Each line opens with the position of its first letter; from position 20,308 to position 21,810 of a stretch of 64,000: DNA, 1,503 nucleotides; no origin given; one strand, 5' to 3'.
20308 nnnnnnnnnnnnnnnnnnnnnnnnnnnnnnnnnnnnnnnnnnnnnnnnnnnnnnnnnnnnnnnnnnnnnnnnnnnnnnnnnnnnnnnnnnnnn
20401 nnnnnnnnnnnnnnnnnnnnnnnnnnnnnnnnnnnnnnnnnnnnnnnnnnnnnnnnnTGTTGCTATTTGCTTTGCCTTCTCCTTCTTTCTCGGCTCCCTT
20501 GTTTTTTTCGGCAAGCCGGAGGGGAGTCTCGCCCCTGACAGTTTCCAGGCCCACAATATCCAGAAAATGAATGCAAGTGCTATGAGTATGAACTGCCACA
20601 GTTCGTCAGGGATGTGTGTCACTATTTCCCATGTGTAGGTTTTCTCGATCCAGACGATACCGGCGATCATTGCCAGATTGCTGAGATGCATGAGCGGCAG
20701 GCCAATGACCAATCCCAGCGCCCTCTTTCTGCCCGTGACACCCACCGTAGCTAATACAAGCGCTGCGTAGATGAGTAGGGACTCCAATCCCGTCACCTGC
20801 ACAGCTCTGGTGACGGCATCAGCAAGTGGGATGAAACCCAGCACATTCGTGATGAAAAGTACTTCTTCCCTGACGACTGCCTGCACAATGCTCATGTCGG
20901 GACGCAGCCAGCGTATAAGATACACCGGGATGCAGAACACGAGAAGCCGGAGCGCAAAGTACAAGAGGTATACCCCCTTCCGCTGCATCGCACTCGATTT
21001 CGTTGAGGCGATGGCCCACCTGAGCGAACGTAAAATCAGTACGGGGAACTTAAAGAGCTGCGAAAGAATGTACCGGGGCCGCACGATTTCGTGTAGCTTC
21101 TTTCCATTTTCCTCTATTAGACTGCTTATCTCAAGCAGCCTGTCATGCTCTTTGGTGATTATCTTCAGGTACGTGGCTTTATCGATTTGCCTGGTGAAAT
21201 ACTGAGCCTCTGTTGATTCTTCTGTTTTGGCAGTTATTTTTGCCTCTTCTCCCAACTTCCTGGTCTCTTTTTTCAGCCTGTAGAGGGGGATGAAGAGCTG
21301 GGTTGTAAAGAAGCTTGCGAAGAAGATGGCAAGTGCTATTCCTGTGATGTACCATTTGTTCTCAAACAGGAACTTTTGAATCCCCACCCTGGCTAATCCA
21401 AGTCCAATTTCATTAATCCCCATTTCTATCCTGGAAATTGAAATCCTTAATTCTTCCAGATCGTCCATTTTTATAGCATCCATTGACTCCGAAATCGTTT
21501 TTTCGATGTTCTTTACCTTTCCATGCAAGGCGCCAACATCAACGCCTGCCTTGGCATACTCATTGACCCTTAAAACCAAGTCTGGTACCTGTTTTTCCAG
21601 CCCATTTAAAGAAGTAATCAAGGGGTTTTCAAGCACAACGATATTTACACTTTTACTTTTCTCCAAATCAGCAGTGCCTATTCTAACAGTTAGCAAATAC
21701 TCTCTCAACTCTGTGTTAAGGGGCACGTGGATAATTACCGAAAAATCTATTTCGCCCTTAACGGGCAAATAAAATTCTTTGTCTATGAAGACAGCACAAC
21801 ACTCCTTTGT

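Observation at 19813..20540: Lys/Glu-rich cytoplasmic tails with repeated Q(K/x)DY(F) motifs at the C-termini of giant surface proteins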

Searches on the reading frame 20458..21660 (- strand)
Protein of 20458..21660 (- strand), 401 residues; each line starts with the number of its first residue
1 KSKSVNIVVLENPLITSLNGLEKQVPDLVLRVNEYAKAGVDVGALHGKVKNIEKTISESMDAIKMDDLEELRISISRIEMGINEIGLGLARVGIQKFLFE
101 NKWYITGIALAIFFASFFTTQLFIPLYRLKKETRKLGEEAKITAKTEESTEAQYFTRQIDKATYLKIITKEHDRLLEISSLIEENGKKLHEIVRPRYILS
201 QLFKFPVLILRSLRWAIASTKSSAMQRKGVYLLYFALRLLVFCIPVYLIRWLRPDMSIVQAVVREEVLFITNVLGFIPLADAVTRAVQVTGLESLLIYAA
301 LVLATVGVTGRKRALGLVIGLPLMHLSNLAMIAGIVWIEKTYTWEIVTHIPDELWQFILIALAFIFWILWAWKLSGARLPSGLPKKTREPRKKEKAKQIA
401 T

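Call 17: find_homologous_proteins(query=window:20512-21660:-, max_evalue=0.01)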
Query seq(383 aa): 8000 candidates shared short words with the query, none scored E <= 0.01.

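Call 20: find_related_loci(query=window:20458-21660:-, collection=genome_contigs, flank=8000)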
Query window:20458-21660:- (401 aa) in genome_contigs; peptide patterns used: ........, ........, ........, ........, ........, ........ (x = any residue, [..] = any of these).
71 stretches matched a pattern, but none encodes a relative of the query by tblastn (E <= 1e-3).
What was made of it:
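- Tried and rejected: First genome scan with p1 alone found nothing (call 20).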

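Call 22: search_protein_representatives(protein=window:20458-21660:-)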
Query: 401 residues. Proteins with E-value up to 0.001 (for the whole library): 210; up to 1e-10: 133; up to 1e-30: 4. The best 150 are listed.
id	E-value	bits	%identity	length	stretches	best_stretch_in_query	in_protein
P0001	1.4e-105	370.0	50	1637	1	1-390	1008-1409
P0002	2.0e-47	178.6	45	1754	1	1-212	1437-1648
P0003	9.3e-41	156.7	39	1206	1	1-217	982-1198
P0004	3.1e-33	131.9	42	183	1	46-217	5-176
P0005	1.2e-27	113.6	35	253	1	1-189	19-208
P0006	1.6e-27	113.1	34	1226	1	1-201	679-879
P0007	3.0e-26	108.9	34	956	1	1-193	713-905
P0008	1.7e-25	106.4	36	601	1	2-184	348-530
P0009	1.7e-24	103.2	33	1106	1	1-196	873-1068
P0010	2.2e-24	102.8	34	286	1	1-184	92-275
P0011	2.5e-24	102.6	28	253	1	1-205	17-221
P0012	3.4e-24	102.2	35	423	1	1-182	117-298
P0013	1.0e-23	100.6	34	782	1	1-197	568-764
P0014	1.3e-23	100.3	31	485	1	5-189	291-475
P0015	3.0e-23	99.1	32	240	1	2-187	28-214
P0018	9.8e-23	97.4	33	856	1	1-197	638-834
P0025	7.2e-22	94.5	31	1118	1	2-196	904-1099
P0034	3.3e-20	89.1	30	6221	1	1-195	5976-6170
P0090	4.0e-14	69.0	29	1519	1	2-213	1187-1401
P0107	1.2e-12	64.2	37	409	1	233-383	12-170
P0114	2.6e-12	63.1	34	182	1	224-377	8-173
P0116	3.5e-12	62.6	32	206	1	221-388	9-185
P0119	8.8e-12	61.3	34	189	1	226-378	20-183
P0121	1.0e-11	61.1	36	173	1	226-371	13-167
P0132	7.5e-11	58.2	34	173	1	232-371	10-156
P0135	9.9e-10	54.6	35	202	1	231-393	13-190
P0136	1.1e-09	54.4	31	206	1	202-371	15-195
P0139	1.9e-09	53.7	34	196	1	222-372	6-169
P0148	2.5e-08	50.0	35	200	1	224-371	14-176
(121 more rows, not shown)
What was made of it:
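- Tried and rejected: The exhaustive representative search solved the problem (call 22).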

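Call 25: search_protein_families(library=ncbifam, proteins=[P0114, P0107, P0119, P0121, P0132, P0116, P0139, P0135, P0148, P0136], max_evalue=0.1)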
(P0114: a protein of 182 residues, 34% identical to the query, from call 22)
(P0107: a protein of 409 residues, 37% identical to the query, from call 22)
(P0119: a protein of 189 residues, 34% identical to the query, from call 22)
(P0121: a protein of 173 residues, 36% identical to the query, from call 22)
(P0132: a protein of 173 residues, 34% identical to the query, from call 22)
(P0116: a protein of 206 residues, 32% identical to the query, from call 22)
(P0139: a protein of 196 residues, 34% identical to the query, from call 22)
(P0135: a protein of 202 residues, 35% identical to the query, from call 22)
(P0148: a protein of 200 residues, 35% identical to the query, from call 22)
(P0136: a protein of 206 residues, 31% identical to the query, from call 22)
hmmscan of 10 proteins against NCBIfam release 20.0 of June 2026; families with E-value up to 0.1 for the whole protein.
P0114 (182 aa): 13 families
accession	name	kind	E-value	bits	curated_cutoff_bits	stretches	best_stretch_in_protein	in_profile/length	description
TIGR04178.1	exo_archaeo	signature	4.6e-15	55.7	23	1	81-168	2-95/97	exosortase/archaeosortase family protein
NF046081.1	exosort_XrtX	exception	8.1e-12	45.4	170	1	43-171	36-163/168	exosortase X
TIGR04177.1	exosort_XrtH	exception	2.1e-11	44.1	86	1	58-168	46-153/158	exosortase H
TIGR04144.1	archaeo_VPXXXP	exception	4.1e-11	43.1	150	1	30-170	16-153/156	archaeosortase B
NF033505.2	paceosortase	exception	1.2e-08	35.3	80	1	78-165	56-143/167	pacearchaeosortase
TIGR03110.1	exosort_Gpos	exception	2.1e-08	34.3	102.75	1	33-169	40-178/187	exosortase family protein XrtG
TIGR04124.1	archaeo_artE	exception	1.5e-06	28.3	95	1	19-163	8-147/153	archaeosortase family protein ArtE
TIGR04125.1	exosort_PGF_TRM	exception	3.1e-06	26.8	75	1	19-144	80-205/271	archaeosortase A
TIGR04128.1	exoso_Fjoh_1448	exception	4.6e-06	27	90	1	15-170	11-172/174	exosortase family protein XrtF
NF045528.1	heimosortase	equivalog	5.4e-06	26.5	130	1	82-138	88-144/199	heimdallarchaeosortase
TIGR04300.1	exosort_XrtM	exception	1.1e-05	25.9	125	1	75-168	50-141/150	exosortase family protein XrtM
NF046083.1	exosort_XrtY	exception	3.1e-05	23.9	160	1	56-167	62-168/168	exosortase Y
NF050190.1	exosort_XrtZ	exception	0.089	11.2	475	0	22-129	3-109/460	exosortase Z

P0107 (409 aa): 16 families
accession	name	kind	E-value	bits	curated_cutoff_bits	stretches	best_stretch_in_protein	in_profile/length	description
TIGR04178.1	exo_archaeo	signature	9.6e-14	51.5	23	1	71-159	2-95/97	exosortase/archaeosortase family protein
TIGR04177.1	exosort_XrtH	exception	3.4e-13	49.9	86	1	18-160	12-154/158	exosortase H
NF046081.1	exosort_XrtX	exception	2.3e-09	37.4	170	1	37-160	36-161/168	exosortase X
TIGR04125.1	exosort_PGF_TRM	exception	2.2e-08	33.9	75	1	9-131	75-203/271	archaeosortase A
TIGR04489.1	exosort_XrtO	exception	1.1e-07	31.1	250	1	12-203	105-297/451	exosortase O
TIGR02602.1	8TM_EpsH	subfamily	1.9e-07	30.8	105.55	1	10-154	87-234/241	exosortase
TIGR04144.1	archaeo_VPXXXP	exception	8.6e-07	29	150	1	27-157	19-149/156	archaeosortase B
TIGR03109.2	exosort_XrtA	exception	1.8e-06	27.6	208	1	10-158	109-257/261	exosortase A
NF033767.0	exosort_XrtS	exception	9.9e-06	25.6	145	1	80-141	74-135/155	exosortase S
NF046083.1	exosort_XrtY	exception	1.5e-05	25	160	1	38-153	50-163/168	exosortase Y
NF035943.2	exosort_XrtV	exception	3.3e-05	23.3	313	1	20-138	123-244/270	exosortase V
NF012182.0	exosortase_XrtQ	exception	0.0018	17.8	270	1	8-154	104-249/256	exosortase Q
TIGR03113.1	exosort_XrtB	exception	0.0031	17.2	275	1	13-133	112-236/268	exosortase B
NF038142.1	exosort_XrtW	exception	0.0083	14.5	425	1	20-218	121-325/494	exosortase W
TIGR04300.1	exosort_XrtM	exception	0.018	15.5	125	1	72-161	57-143/150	exosortase family protein XrtM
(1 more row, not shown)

P0119 (189 aa): 16 families
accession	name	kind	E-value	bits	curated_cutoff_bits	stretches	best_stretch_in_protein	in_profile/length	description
TIGR04178.1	exo_archaeo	signature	3.6e-15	56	23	1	89-176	1-94/97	exosortase/archaeosortase family protein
NF046081.1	exosort_XrtX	exception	2.9e-13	50.1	170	1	31-176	5-159/168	exosortase X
TIGR03110.1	exosort_Gpos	exception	2.1e-10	40.8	102.75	1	75-169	74-169/187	exosortase family protein XrtG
NF046083.1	exosort_XrtY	exception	2.1e-08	34.2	160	1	56-157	52-150/168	exosortase Y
TIGR04177.1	exosort_XrtH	exception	2.4e-08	34.2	86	1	29-176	3-152/158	exosortase H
TIGR04144.1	archaeo_VPXXXP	exception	1.8e-07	31.2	150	1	43-176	19-150/156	archaeosortase B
TIGR04175.1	archaeo_artD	exception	3.6e-07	30.3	125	1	25-178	5-141/150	archaeosortase D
NF045528.1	heimosortase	equivalog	1.2e-06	28.7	130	2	94-173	91-178/199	heimdallarchaeosortase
TIGR04125.1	exosort_PGF_TRM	exception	5.5e-06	26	75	1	29-153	80-205/271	archaeosortase A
TIGR04124.1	archaeo_artE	exception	6.5e-05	23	95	1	28-173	7-148/153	archaeosortase family protein ArtE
TIGR04128.1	exoso_Fjoh_1448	exception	0.00026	21.2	90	1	53-176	43-169/174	exosortase family protein XrtF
TIGR04300.1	exosort_XrtM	exception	0.00034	21.1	125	1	88-178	54-143/150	exosortase family protein XrtM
NF033505.2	paceosortase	exception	0.0041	17.2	80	1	88-175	57-144/167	pacearchaeosortase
TIGR03762.1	archaeo_artC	exception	0.0059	16.5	100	1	63-167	154-263/274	archaeosortase C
NF033767.0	exosort_XrtS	exception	0.0061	16.5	145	1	99-161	74-137/155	exosortase S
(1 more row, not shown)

P0121 (173 aa): 19 families
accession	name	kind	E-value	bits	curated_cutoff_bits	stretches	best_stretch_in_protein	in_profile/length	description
TIGR04178.1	exo_archaeo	signature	4.1e-16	59.1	23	1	79-167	1-94/97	exosortase/archaeosortase family protein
NF046081.1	exosort_XrtX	exception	1e-14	54.8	170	1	45-170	35-162/168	exosortase X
TIGR04144.1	archaeo_VPXXXP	exception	4.5e-14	52.7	150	1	35-168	18-151/156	archaeosortase B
TIGR04177.1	exosort_XrtH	exception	5.1e-13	49.3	86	1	22-170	7-155/158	exosortase H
TIGR03109.2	exosort_XrtA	exception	7.4e-10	38.7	208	1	15-167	106-258/261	exosortase A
TIGR02602.1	8TM_EpsH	subfamily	1e-09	38.3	105.55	1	16-164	85-235/241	exosortase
TIGR04125.1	exosort_PGF_TRM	exception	3.5e-06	26.6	75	1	74-149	140-208/271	archaeosortase A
NF035943.2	exosort_XrtV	exception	3.9e-06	26.3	313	1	17-147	110-243/270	exosortase V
NF033767.0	exosort_XrtS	exception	1.2e-05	25.3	145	1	88-161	73-143/155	exosortase S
TIGR04300.1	exosort_XrtM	exception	1.9e-05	25.2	125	1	64-167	40-144/150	exosortase family protein XrtM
TIGR03762.1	archaeo_artC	exception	2e-05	24.6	100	1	55-156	153-258/274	archaeosortase C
TIGR04128.1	exoso_Fjoh_1448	exception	7.2e-05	23.1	90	1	84-170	88-172/174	exosortase family protein XrtF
TIGR04293.1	archaeo_artF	exception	0.00028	20.9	150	1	76-162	67-151/166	archaeosortase family protein ArtF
NF033505.2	paceosortase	exception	0.00044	20.4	80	1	72-165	51-143/167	pacearchaeosortase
NF050190.1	exosort_XrtZ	exception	0.00063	18.3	475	1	46-132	24-112/460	exosortase Z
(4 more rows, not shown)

P0132 (173 aa): 20 families
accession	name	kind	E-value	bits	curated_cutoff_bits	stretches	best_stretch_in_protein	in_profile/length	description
TIGR04144.1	archaeo_VPXXXP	exception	2.8e-20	72.9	150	1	16-158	6-152/156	archaeosortase B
TIGR04177.1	exosort_XrtH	exception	2.1e-18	66.8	86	1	16-159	11-155/158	exosortase H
TIGR04178.1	exo_archaeo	signature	1.8e-17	63.4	23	1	70-155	1-93/97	exosortase/archaeosortase family protein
TIGR04124.1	archaeo_artE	exception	1.2e-13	51.3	95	1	10-159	5-151/153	archaeosortase family protein ArtE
NF046081.1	exosort_XrtX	exception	1.4e-13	51.1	170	1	36-159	35-162/168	exosortase X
NF033505.2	paceosortase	exception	5.5e-13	49.4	80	1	33-156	23-145/167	pacearchaeosortase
NF045528.1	heimosortase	equivalog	7.8e-11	42.3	130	2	70-142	86-158/199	heimdallarchaeosortase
TIGR04300.1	exosort_XrtM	exception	8.6e-10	39.2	125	1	65-161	50-146/150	exosortase family protein XrtM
TIGR04125.1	exosort_PGF_TRM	exception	5.8e-09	35.8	75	1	9-124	76-198/271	archaeosortase A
NF046083.1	exosort_XrtY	exception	1.1e-06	28.7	160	1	37-155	49-167/168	exosortase Y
TIGR04128.1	exoso_Fjoh_1448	exception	1.3e-06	28.8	90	1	57-157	70-170/174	exosortase family protein XrtF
NF035943.2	exosort_XrtV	exception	4.8e-06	26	313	1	12-125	114-231/270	exosortase V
TIGR04151.1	exosort_VPDSG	exception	5.4e-06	26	300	1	9-155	145-300/306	VPDSG-CTERM-specific exosortase XrtC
NF050190.1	exosort_XrtZ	exception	5.4e-06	25.1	475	1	35-122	22-112/460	exosortase Z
TIGR02602.1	8TM_EpsH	subfamily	1.6e-05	24.6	105.55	1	10-153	88-236/241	exosortase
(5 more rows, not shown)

P0116 (206 aa): 28 families (the best 25 are shown)
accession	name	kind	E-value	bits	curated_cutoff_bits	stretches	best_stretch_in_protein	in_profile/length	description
TIGR04178.1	exo_archaeo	signature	4.1e-17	62.3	23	1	81-168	2-94/97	exosortase/archaeosortase family protein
NF035943.2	exosort_XrtV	exception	2.8e-14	53.1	313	1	16-164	108-257/270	exosortase V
TIGR04177.1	exosort_XrtH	exception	4.4e-14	52.8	86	1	24-170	9-154/158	exosortase H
NF046081.1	exosort_XrtX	exception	5.2e-13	49.2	170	1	46-171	35-162/168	exosortase X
TIGR02602.1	8TM_EpsH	subfamily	6.6e-13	48.7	105.55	1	20-165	88-236/241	exosortase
TIGR03113.1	exosort_XrtB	exception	5.2e-12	46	275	1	14-164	104-255/268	exosortase B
TIGR03109.2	exosort_XrtA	exception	7.4e-12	45.2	208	1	17-168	107-258/261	exosortase A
TIGR04144.1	archaeo_VPXXXP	exception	3.1e-11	43.4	150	1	39-167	21-149/156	archaeosortase B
TIGR04125.1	exosort_PGF_TRM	exception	1.1e-08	34.9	75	1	19-135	76-198/271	archaeosortase A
TIGR04152.1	exosort_VPLPA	exception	1.8e-07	30.6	400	1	7-160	76-233/486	VPLPA-CTERM-specific exosortase XrtD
TIGR04124.1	archaeo_artE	exception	2.6e-07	30.8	95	1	22-168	7-148/153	archaeosortase family protein ArtE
NF046083.1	exosort_XrtY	exception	8.2e-07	29.1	160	1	48-138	50-140/168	exosortase Y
NF033767.0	exosort_XrtS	exception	2.2e-06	27.7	145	1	91-152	75-136/155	exosortase S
TIGR04151.1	exosort_VPDSG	exception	2.2e-06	27.3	300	1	14-152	140-285/306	VPDSG-CTERM-specific exosortase XrtC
TIGR04300.1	exosort_XrtM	exception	2.6e-06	27.9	125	1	73-171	48-143/150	exosortase family protein XrtM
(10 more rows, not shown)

P0139 (196 aa): 21 families
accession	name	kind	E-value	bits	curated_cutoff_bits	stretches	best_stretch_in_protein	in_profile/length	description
TIGR04178.1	exo_archaeo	signature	4.7e-17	62.1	23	1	81-167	3-94/97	exosortase/archaeosortase family protein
TIGR04177.1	exosort_XrtH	exception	3.3e-16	59.7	86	1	19-168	7-153/158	exosortase H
NF046081.1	exosort_XrtX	exception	4.3e-14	52.8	170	1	32-167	25-159/168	exosortase X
TIGR04124.1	archaeo_artE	exception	1.2e-10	41.6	95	1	18-167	7-148/153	archaeosortase family protein ArtE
TIGR02602.1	8TM_EpsH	subfamily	1.6e-10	40.9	105.55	1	14-170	86-238/241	exosortase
TIGR04125.1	exosort_PGF_TRM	exception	4.7e-09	36.1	75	1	15-149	76-208/271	archaeosortase A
TIGR03762.1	archaeo_artC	exception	8.2e-09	35.7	100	1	55-150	156-256/274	archaeosortase C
TIGR04128.1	exoso_Fjoh_1448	exception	2.2e-08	34.5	90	1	24-167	22-169/174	exosortase family protein XrtF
TIGR03110.1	exosort_Gpos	exception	2.6e-08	34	102.75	1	10-149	18-158/187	exosortase family protein XrtG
TIGR04144.1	archaeo_VPXXXP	exception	8.1e-08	32.4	150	1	40-167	26-150/156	archaeosortase B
TIGR04175.1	archaeo_artD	exception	9.7e-08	32.1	125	1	22-167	8-139/150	archaeosortase D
NF033505.2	paceosortase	exception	3.2e-07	30.6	80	1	30-172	12-150/167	pacearchaeosortase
TIGR03109.2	exosort_XrtA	exception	1.4e-06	27.9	208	1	13-168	107-259/261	exosortase A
NF035943.2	exosort_XrtV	exception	2.5e-06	27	313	1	16-167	112-261/270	exosortase V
TIGR04293.1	archaeo_artF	exception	4.9e-06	26.7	150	1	17-162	11-151/166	archaeosortase family protein ArtF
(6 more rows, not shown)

P0135 (202 aa): 23 families
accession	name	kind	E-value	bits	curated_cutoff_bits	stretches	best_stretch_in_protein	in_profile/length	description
TIGR04178.1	exo_archaeo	signature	3.8e-16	59.2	23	1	78-165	2-94/97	exosortase/archaeosortase family protein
TIGR04177.1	exosort_XrtH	exception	6.9e-13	48.9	86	1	22-165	8-152/158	exosortase H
NF046081.1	exosort_XrtX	exception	1e-11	45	170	1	39-166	34-160/168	exosortase X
TIGR03113.1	exosort_XrtB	exception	4.4e-11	42.9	275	1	11-162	107-256/268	exosortase B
TIGR02602.1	8TM_EpsH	subfamily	2.4e-09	37.1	105.55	1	21-160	95-232/241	exosortase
TIGR03109.2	exosort_XrtA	exception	3.8e-09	36.4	208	1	27-164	123-257/261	exosortase A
NF035943.2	exosort_XrtV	exception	1.5e-07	31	313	1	13-161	111-257/270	exosortase V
TIGR04125.1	exosort_PGF_TRM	exception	2e-06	27.4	75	1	71-130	141-196/271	archaeosortase A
NF012139.0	exosort_XrtP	exception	4.3e-06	26.8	200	1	59-148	43-135/159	exosortase P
TIGR04128.1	exoso_Fjoh_1448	exception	4.9e-06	26.9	90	1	75-165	81-169/174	exosortase family protein XrtF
TIGR04144.1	archaeo_VPXXXP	exception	7e-06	26.1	150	1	77-165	64-150/156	archaeosortase B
TIGR04151.1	exosort_VPDSG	exception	7.4e-06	25.6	300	1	19-139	151-270/306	VPDSG-CTERM-specific exosortase XrtC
TIGR03762.1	archaeo_artC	exception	1.3e-05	25.1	100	1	29-150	132-257/274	archaeosortase C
TIGR04293.1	archaeo_artF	exception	1.8e-05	24.8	150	1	73-165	66-155/166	archaeosortase family protein ArtF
TIGR03110.1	exosort_Gpos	exception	9.2e-05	22.4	102.75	1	77-147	88-158/187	exosortase family protein XrtG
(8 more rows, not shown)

P0148 (200 aa): 19 families
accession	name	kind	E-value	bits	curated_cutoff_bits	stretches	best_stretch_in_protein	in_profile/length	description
TIGR04177.1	exosort_XrtH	exception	2.1e-15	57.1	86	1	24-180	6-156/158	exosortase H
TIGR04178.1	exo_archaeo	signature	8.2e-15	54.9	23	1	89-177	2-93/97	exosortase/archaeosortase family protein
NF046081.1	exosort_XrtX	exception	7.4e-12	45.5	170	1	26-183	11-166/168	exosortase X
TIGR04144.1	archaeo_VPXXXP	exception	1.4e-09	38.1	150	1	22-175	7-149/156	archaeosortase B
TIGR04125.1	exosort_PGF_TRM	exception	2.6e-07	30.4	75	1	30-146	89-201/271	archaeosortase A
TIGR03110.1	exosort_Gpos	exception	6.3e-06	26.2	102.75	1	46-160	47-160/187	exosortase family protein XrtG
TIGR04300.1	exosort_XrtM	exception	1.1e-05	25.9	125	1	88-179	55-144/150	exosortase family protein XrtM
TIGR04124.1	archaeo_artE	exception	1.6e-05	25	95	1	24-177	7-149/153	archaeosortase family protein ArtE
NF033505.2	paceosortase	exception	2.3e-05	24.6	80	1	90-174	60-143/167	pacearchaeosortase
NF046083.1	exosort_XrtY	exception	5.9e-05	23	160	1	49-161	49-153/168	exosortase Y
TIGR03109.2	exosort_XrtA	exception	9.8e-05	21.9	208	1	37-171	119-251/261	exosortase A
NF041730.1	XrtH_assoc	equivalog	9.9e-05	22.1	35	1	20-171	9-161/184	exosortase H-associated membrane protein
TIGR04128.1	exoso_Fjoh_1448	exception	0.0002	21.6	90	1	36-177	28-170/174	exosortase family protein XrtF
TIGR02602.1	8TM_EpsH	subfamily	0.0005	19.7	105.55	1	20-159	86-221/241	exosortase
TIGR04175.1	archaeo_artD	exception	0.0008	19.4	125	1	87-169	54-132/150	archaeosortase D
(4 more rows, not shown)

P0136 (206 aa): 22 families
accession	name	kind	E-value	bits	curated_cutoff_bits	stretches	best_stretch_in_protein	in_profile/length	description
TIGR04178.1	exo_archaeo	signature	6.1e-18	64.9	23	1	109-196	2-95/97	exosortase/archaeosortase family protein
NF046081.1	exosort_XrtX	exception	6.2e-13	49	170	1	68-199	30-163/168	exosortase X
TIGR04144.1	archaeo_VPXXXP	exception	1.1e-12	48.2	150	1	55-196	7-151/156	archaeosortase B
TIGR04293.1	archaeo_artF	exception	4.7e-12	46.2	150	1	41-190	3-151/166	archaeosortase family protein ArtF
TIGR04177.1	exosort_XrtH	exception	9.3e-12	45.2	86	1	46-196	3-153/158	exosortase H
TIGR04128.1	exoso_Fjoh_1448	exception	1.8e-10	41.3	90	1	106-199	81-173/174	exosortase family protein XrtF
TIGR04124.1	archaeo_artE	exception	2.7e-10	40.5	95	1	40-196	2-149/153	archaeosortase family protein ArtE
NF046083.1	exosort_XrtY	exception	1.8e-09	37.7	160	1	76-191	50-167/168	exosortase Y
TIGR03109.2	exosort_XrtA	exception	2.4e-09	37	208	1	54-195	116-258/261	exosortase A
NF033505.2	paceosortase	exception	4.9e-09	36.5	80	1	72-198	23-148/167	pacearchaeosortase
NF045528.1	heimosortase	equivalog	1.6e-08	34.8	130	1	98-192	76-178/199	heimdallarchaeosortase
TIGR04125.1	exosort_PGF_TRM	exception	2e-08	34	75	1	26-178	59-212/271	archaeosortase A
TIGR04300.1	exosort_XrtM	exception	5.1e-08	33.5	125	1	99-196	46-145/150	exosortase family protein XrtM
TIGR03762.1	archaeo_artC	exception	5.4e-08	33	100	1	65-192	132-271/274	archaeosortase C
TIGR04175.1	archaeo_artD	exception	2.5e-07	30.8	125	1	64-196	9-140/150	archaeosortase D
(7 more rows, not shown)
